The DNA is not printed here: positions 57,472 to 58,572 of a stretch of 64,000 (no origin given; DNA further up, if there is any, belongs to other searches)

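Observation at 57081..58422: MbnB-like DUF692 (MNIO) enzyme embedded in an ABC-exporter operon with no recognisable precursor or partner gene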

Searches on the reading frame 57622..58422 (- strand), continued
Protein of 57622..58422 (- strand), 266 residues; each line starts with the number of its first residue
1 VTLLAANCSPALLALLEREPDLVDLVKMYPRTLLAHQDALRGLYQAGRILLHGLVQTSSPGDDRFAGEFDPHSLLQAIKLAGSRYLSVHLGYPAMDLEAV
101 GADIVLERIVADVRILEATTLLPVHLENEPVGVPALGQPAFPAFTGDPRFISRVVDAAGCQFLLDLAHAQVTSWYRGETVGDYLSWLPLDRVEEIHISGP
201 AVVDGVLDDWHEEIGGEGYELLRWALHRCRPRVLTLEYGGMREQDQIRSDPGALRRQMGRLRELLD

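Call 28: predict_structure(alignment_id=A1)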
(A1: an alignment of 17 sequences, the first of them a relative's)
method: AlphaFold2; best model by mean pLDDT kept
length: 266 residues; sequences in the alignment: 17
mean_pLDDT: 91.6   pTM: 0.91
mean pLDDT of the five models: 91.6, 91.1, 90.9, 90.7, 89.5
residues with pLDDT >= 90: 198; 70-90: 56; 50-70: 12; < 50: 0
segments of 3 or more residues with pLDDT < 50: none
pLDDT, mean of each block of 10 residues (from residue 1): 95 95 96 91 90 86 90 95 94 72 94 96 96 66 91 98 97 94 97 96 87 94 97 95 82 96 96
secondary structure, 60 per line:
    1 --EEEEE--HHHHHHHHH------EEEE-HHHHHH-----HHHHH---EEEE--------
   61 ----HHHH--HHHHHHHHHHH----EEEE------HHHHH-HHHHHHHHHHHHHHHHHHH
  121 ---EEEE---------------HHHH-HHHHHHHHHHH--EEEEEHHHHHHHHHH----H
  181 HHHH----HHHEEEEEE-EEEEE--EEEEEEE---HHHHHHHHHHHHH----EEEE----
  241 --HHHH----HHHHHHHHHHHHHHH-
elements in order: E3-7 H10-18 E25-28 H30-35 H41-45 E49-52 H65-68 H71-81 E86-89 H96-100 H102-120 E124-127 H143-146 H148-158 E161-165 H166-175 H180-184 E192-197 E199-203 E206-212 H216-228 E233-236 H243-246 H251-265

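Call 33: fold_search(model_id=the predicted structure, library=pdb)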
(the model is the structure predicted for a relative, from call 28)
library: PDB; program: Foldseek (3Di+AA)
matches with E <= 10: 1775; with E <= 0.001: 164
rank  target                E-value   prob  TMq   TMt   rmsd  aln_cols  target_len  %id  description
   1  8hci_B                2.2e-13  1.00  0.70  0.63   6.2       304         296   18  Crystal structure of a holoenzyme Fe-free TglHI for Pseudomonas syringae Peptidyl (S) 2-mercaptoglycine biosynthesis (released 2023-08-23)
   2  8hi7_B                3.1e-13  1.00  0.75  0.69   5.2       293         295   20  Crystal structure of a holoenzyme TglHI with two Fe irons for Pseudomonas syringae Peptidyl (S) 2-mercaptoglycine bios (released 2023-08-23)
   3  7fc0_E                2.1e-11  1.00  0.71  0.71   4.5       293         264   18  Reconstitution of MbnABC complex from Rugamonas rubra ATCC-43154 (GroupIII) (released 2022-03-16)
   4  7fc0_B                9.6e-11  1.00  0.69  0.69   4.0       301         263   18  Reconstitution of MbnABC complex from Rugamonas rubra ATCC-43154 (GroupIII) (released 2022-03-16)
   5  7tcw_A                1.1e-10  1.00  0.66  0.67   4.7       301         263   15  Methanobactin biosynthetic protein complex of MbnB and MbnC from Methylosinus trichosporium OB3b, H210S mutant (released 2022-03-23)
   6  3bww                  3.9e-10  1.00  0.64  0.67   6.5       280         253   17  Crystal structure of a duf692 family protein (hs_1138) from haemophilus somnus 129pt at 2.20 A resolution (released 2008-01-22)
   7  7tcr_A                4.9e-10  1.00  0.69  0.70   4.9       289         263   18  Methanobactin biosynthetic protein complex of MbnB and MbnC from Methylosinus trichosporium OB3b at 2.62 Angstrom reso (released 2022-03-23)
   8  7dz9_A                4.1e-09  1.00  0.71  0.72   4.4       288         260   15  MbnABC complex (released 2022-03-16)
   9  6wn6_A                6.2e-09  1.00  0.60  0.60   5.7       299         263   13  Crystal structure of 3-keto-D-glucoside 4-epimerase, YcjR, from E. coli, apo form (released 2020-06-10)
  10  7dz9_B                1.4e-08  1.00  0.70  0.71   4.5       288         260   15  MbnABC complex (released 2022-03-16)
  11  5zhz                  2.1e-08  1.00  0.65  0.68   4.9       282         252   22  Crystal structure of the apurinic/apyrimidinic endonuclease IV from Mycobacterium tuberculosis (released 2018-04-04)
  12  2q02_C                3.0e-08  1.00  0.62  0.61   5.4       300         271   14  Crystal structure of a xylose isomerase domain containing protein (stm4435) from salmonella typhimurium lt2 at 2.40 A  (released 2007-06-05)
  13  2q02_A                3.0e-08  1.00  0.60  0.59   5.4       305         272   13  Crystal structure of a xylose isomerase domain containing protein (stm4435) from salmonella typhimurium lt2 at 2.40 A  (released 2007-06-05)
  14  3aam                  6.9e-08  1.00  0.56  0.56   6.4       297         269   20  Crystal structure of endonuclease IV from Thermus thermophilus HB8 (released 2010-12-01)
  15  4hno                  9.3e-08  1.00  0.58  0.55   6.5       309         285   14  High resolution crystal structure of DNA Apurinic/apyrimidinic (AP) endonuclease IV Nfo from Thermatoga maritima (released 2013-01-23)
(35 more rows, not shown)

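Call 52: search_protein_families(library=pfam, proteins=[L004:4305-4535:+, L004:5567-6340:+, L001:7339-7989:+, L001:8930-10705:+, L039:9592-9894:+, L046:10979-11842:+, L016:7034-7495:+, L017:11406-12512:+, L014:11106-11573:+, L024:637-861:+], max_evalue=0.01)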
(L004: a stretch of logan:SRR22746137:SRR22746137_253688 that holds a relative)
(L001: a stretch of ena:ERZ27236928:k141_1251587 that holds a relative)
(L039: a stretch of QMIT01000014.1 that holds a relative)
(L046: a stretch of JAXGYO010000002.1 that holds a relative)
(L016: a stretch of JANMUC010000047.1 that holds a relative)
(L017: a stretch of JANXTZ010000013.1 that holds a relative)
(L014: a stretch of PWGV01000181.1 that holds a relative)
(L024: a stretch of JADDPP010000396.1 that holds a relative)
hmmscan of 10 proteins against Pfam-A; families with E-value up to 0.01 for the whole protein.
L004:4305-4535:+ (76 aa): 0 families

L004:5567-6340:+ (257 aa): 4 families
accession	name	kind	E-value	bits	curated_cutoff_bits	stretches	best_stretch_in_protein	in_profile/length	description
PF12706.13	Lactamase_B_2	-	2.4e-17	63.6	27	1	37-221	3-200/200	Beta-lactamase superfamily domain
PF13483.12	Lactamase_B_3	-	0.0002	21.8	24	1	32-217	14-157/160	Beta-lactamase superfamily domain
PF00753.33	Lactamase_B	-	0.00074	20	22.7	1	32-77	13-61/196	Metallo-beta-lactamase superfamily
PF16661.11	Lactamase_B_6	-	0.0048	16.7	27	1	30-78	2-54/193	Metallo-beta-lactamase superfamily domain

L001:7339-7989:+ (216 aa): 1 family
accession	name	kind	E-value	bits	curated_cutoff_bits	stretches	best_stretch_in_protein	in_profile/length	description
PF03006.26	HlyIII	-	1.3e-54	185.7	26.2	1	2-207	5-224/224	Haemolysin-III related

L001:8930-10705:+ (591 aa): 1 family
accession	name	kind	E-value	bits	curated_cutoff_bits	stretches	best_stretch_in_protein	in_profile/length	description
PF00246.29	Peptidase_M14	-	3.3e-52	178.3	21.6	1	35-359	1-264/286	Zinc carboxypeptidase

L039:9592-9894:+ (100 aa): 0 families

L046:10979-11842:+ (287 aa): 1 family
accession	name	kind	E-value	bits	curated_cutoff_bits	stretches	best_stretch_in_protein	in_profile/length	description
PF01790.23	LGT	-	9.2e-64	215.5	24.9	1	5-250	1-238/240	Prolipoprotein diacylglyceryl transferase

L016:7034-7495:+ (153 aa): 8 families
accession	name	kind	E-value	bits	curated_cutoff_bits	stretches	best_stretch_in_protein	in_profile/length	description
PF00583.31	Acetyltransf_1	-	5.3e-10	40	20.7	1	44-141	36-116/116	Acetyltransferase (GNAT) family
PF13527.13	Acetyltransf_9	-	2.5e-09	37.6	25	1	4-143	2-126/127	Acetyltransferase (GNAT) domain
PF13673.13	Acetyltransf_10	-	2.9e-09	37.4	23.6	1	79-147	44-113/128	Acetyltransferase (GNAT) domain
PF13508.13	Acetyltransf_7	-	1.1e-08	35.8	27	1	82-142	28-83/84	Acetyltransferase (GNAT) domain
PF08445.16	FR47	-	1.3e-06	28.7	22.1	1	88-146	22-82/86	FR47-like protein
PF14542.12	Acetyltransf_CG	-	0.00013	22.5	30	1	79-124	16-61/80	GCN5-related N-acetyl-transferase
PF12746.13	GNAT_acetyltran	-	0.00032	20.9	26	1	84-146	177-239/243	GNAT acetyltransferase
PF17013.11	Acetyltransf_15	-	0.0043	16.9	35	1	89-133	74-122/210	Putative acetyl-transferase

L017:11406-12512:+ (368 aa): 1 family
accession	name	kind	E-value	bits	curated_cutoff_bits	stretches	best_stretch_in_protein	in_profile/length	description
PF02073.20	Peptidase_M29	-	8.5e-75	252.5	27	1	7-343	5-385/406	Thermophilic metalloprotease (M29)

L014:11106-11573:+ (155 aa): 0 families

L024:637-861:+ (74 aa): 0 families

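Call 59: search_protein_representatives(alignment_id=A1)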
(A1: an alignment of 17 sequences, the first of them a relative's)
Query: 17 sequences, 266 profile positions. Proteins with E-value up to 0.001 (for the whole library): 4627; up to 1e-10: 2467; up to 1e-30: 314. The best 150 are listed.
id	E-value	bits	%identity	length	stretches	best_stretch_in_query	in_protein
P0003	3.5e-100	351.0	-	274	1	3-265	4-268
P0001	4.5e-93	327.7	-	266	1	2-263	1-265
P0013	6.1e-91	320.7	-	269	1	2-265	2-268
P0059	7.6e-90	317.1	-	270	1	3-265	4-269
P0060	2.0e-88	312.5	-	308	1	2-265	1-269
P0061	6.5e-85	300.9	-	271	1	3-264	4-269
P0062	8.8e-83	293.9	-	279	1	3-263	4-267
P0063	9.6e-80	284.0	-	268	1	2-264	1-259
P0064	3.3e-79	282.2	-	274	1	4-264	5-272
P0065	7.8e-75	267.9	-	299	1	4-264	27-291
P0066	4.7e-74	265.3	-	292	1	3-261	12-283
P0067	5.4e-73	261.9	-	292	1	4-262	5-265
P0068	8.8e-72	257.9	-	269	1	6-265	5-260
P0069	6.6e-71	255.0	-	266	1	2-265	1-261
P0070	4.3e-69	249.1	-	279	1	2-265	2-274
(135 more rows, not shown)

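Call 63: find_encoding_contigs(protein=P0006, flank=8000, max_places=2)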
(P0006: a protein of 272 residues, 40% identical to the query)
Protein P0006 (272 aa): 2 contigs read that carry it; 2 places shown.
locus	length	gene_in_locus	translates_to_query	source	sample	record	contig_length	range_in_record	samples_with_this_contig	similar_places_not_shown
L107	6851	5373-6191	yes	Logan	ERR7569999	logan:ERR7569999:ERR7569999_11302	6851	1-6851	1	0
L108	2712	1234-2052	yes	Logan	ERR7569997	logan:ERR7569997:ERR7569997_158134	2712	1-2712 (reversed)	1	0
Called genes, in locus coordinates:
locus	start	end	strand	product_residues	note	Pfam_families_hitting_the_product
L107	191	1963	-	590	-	PF08439:Peptidase_M3_N, PF01432:Peptidase_M3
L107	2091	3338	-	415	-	PF13527:Acetyltransf_9, PF17668:Acetyltransf_17, PF13530:SCP2_2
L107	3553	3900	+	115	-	PF12675:DUF3795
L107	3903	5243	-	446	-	PF00478:IMPDH, PF01070:FMN_dh (faint), PF01645:Glu_synthase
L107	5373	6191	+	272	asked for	PF05114:MbnB_TglH_ChrH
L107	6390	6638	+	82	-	-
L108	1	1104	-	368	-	?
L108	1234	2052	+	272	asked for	PF05114:MbnB_TglH_ChrH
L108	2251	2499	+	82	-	-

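Call 64: find_encoding_contigs(protein=P0003, flank=8000, max_places=2)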
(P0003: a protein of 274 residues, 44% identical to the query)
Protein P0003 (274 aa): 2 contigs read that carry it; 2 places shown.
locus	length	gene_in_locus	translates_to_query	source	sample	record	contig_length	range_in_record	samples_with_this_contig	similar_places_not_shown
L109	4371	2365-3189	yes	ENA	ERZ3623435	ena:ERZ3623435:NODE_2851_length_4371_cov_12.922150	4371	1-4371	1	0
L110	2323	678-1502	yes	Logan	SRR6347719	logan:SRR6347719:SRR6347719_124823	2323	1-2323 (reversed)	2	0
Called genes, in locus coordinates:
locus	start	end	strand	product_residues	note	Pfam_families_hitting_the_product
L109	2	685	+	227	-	?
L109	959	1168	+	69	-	-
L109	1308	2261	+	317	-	PF08445:FR47 (faint), PF00583:Acetyltransf_1, PF13508:Acetyltransf_7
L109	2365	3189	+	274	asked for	PF05114:MbnB_TglH_ChrH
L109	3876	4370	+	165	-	?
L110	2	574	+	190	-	?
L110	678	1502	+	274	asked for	PF05114:MbnB_TglH_ChrH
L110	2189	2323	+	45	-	?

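Call 68: search_protein_families(library=pfam, alignment_id=A1, max_evalue=0.01)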
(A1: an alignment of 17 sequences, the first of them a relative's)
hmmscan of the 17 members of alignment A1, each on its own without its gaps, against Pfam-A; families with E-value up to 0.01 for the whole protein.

A. member 1, P0001 (266 aa): 1 family
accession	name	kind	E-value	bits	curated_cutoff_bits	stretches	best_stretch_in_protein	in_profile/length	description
PF05114.20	MbnB_TglH_ChrH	-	5.3e-13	49.3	25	1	147-238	149-241/263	RiPP precursor modification enzyme MbnB/TglH/ChrH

B. families by the number of members that match (of 17 scanned): 3 families
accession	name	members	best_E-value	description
PF05114.20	MbnB_TglH_ChrH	17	5.2e-31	RiPP precursor modification enzyme MbnB/TglH/ChrH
PF01261.30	AP_endonuc_2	7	1.6e-07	Xylose isomerase-like TIM barrel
PF13559.11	DUF4129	1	0.0019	Domain of unknown function (DUF4129)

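Call 69: search_protein_families(library=ncbifam, alignment_id=A1, max_evalue=0.01)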
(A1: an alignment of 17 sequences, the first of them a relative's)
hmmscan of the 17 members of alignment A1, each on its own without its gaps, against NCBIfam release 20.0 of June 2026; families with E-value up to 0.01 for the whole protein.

A. member 1, P0001 (266 aa): 3 families
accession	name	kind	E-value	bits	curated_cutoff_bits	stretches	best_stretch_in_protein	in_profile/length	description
NF050151.1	RiPP_MNIO_ApyH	equivalog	1.4e-18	67.1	400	1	105-265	129-280/283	multinuclear non-heme iron-dependent oxidative enzyme ApyH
NF050167.1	MNIO_BufB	equivalog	3.8e-09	36.3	310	1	147-237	148-243/262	MNIO family bufferin maturase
NF003818.2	PRK05409.1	equivalog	1.1e-07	31.7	360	1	147-236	150-241/264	HvfB family MNIO-type RiPP peptide maturase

B. families by the number of members that match (of 17 scanned): 6 families
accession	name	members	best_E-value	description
NF050151.1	RiPP_MNIO_ApyH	17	6.6e-30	multinuclear non-heme iron-dependent oxidative enzyme ApyH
NF050167.1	MNIO_BufB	17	6e-24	MNIO family bufferin maturase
NF003818.2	PRK05409.1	17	2.8e-18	HvfB family MNIO-type RiPP peptide maturase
NF050165.1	MNIO_ChrH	11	4e-08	MNIO family chryseobactin maturase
TIGR04159.2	methbact_MbnB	7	8.2e-07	methanobactin biosynthesis protein MbnB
NF041277.1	coba_remo_CbiR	1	0.0047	cobamide remodeling phosphodiesterase CbiR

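Call 73: search_solved_structures(query=A1, max_evalue=10, show_alignments=0)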
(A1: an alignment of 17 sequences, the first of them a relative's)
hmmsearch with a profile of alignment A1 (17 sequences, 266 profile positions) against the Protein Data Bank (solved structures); distinct sequences matched with E-value up to 10: 12.
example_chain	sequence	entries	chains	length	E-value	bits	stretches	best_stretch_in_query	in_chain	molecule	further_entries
8hci_D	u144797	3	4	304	7.3e-22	81.1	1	16-264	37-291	DUF692 family protein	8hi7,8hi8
3bww_A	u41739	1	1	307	1.1e-13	54.2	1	41-198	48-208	Protein of unknown function DUF692/COG3220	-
7dz9_A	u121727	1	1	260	1e-08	38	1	40-235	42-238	MbnB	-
7dz9_B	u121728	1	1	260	1e-08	38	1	41-235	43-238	cpMbnB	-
7tcr_A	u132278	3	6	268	0.018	17.5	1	71-226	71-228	Methanobactin biosynthesis cassette protein MbnB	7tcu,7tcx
7tcw_A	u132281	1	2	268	0.064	15.7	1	71-197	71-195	Methanobactin biosynthesis cassette protein MbnB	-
6l25_A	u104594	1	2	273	0.11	15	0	16-90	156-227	Deoxyribonuclease YcfH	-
7fc0_B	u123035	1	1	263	0.18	14.2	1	72-175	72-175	Methanobactin biosynthesis cassette protein MbnB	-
7fc0_E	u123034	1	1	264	0.18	14.2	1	72-175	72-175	Methanobactin biosynthesis cassette protein MbnB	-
2nq9_A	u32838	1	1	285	1.3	11.4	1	76-214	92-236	Endonuclease 4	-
3ddc_B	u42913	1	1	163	1.3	11.4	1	185-206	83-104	Ras association domain-containing family protein 5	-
1qtw_A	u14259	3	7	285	1.7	11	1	91-214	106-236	ENDONUCLEASE IV | Endonuclease 4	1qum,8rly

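Call 76: search_dna_similar(query=window:57622-58422:-, collection=plasmids, mode=protein, max_evalue=0.00001, max_rows=15)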
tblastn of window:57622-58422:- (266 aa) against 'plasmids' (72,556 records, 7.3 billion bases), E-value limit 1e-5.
Records with a match: 1; places in all: 1; records where one place covers at least 80% of the query: 0.
Best place of each record, by identity: <60% 1.
By first word of the organism name: Streptomyces 1.
By predicted mobility (MOB-suite, as given by PLSDB): mobilizable 1.
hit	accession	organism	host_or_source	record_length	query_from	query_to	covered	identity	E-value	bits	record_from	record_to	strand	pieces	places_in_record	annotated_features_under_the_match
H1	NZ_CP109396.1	Streptomyces sp. NBC_01527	-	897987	40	238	75%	29.4%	1e-8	63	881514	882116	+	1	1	DUF692 domain-containing protein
